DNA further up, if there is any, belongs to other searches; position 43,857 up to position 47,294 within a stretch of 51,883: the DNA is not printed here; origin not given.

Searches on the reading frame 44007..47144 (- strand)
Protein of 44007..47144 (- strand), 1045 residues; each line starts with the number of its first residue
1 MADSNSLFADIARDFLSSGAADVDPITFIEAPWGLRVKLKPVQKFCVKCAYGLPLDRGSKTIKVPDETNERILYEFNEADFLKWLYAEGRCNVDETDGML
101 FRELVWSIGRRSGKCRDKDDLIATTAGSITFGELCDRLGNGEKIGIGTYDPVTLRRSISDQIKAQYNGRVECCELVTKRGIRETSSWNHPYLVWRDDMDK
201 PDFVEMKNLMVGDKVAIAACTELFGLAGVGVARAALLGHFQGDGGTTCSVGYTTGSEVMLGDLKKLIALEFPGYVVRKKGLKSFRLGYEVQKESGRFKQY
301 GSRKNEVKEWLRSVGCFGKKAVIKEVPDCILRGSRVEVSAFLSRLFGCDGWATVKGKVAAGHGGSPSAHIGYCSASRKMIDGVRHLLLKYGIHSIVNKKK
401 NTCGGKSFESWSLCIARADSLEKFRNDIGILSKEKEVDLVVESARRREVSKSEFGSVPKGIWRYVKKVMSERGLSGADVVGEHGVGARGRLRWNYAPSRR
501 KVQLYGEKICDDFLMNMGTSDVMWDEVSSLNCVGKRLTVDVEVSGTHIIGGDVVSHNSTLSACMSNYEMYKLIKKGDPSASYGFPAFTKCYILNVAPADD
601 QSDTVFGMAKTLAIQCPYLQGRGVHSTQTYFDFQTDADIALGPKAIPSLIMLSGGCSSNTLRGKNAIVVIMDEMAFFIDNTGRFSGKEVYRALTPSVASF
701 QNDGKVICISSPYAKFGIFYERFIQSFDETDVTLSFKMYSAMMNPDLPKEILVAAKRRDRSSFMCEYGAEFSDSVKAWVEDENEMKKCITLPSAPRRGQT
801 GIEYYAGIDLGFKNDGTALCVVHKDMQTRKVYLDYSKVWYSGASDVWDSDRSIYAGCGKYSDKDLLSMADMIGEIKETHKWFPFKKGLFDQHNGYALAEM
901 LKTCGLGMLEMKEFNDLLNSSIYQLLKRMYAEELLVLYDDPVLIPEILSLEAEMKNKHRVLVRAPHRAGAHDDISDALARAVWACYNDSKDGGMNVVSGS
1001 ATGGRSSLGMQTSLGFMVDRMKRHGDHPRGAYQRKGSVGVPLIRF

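Call 14: search_protein_families(library=phrogs, proteins=[window:44007-47144:-], max_evalue=0.001)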
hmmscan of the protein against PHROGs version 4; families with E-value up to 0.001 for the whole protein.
window:44007-47144:- (1045 aa): 4 families
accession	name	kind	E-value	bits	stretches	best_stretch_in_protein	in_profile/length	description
phrog_2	-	head and packaging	9.6e-19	68.6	1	645-999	344-605/807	terminase large subunit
phrog_9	-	head and packaging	4.4e-12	46.7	1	592-995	258-673/812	terminase large subunit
phrog_2699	-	head and packaging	9.5e-07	29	1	775-993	81-302/315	terminase large subunit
phrog_17415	-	head and packaging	4.4e-05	22.7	0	514-771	362-646/940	terminase large subunit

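Call 45: find_related_loci(query=window:44007-47144:-, collection=viral_contigs, flank=10000)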
Query window:44007-47144:- (1045 aa) in viral_contigs; peptide patterns used: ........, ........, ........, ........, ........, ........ (x = any residue, [..] = any of these).
2 stretches matched a pattern; 1 encode a relative of the query (tblastn E <= 1e-3); 1 distinct loci.
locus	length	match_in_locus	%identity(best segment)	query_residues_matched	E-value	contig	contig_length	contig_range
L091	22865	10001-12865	52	10-1035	5e-180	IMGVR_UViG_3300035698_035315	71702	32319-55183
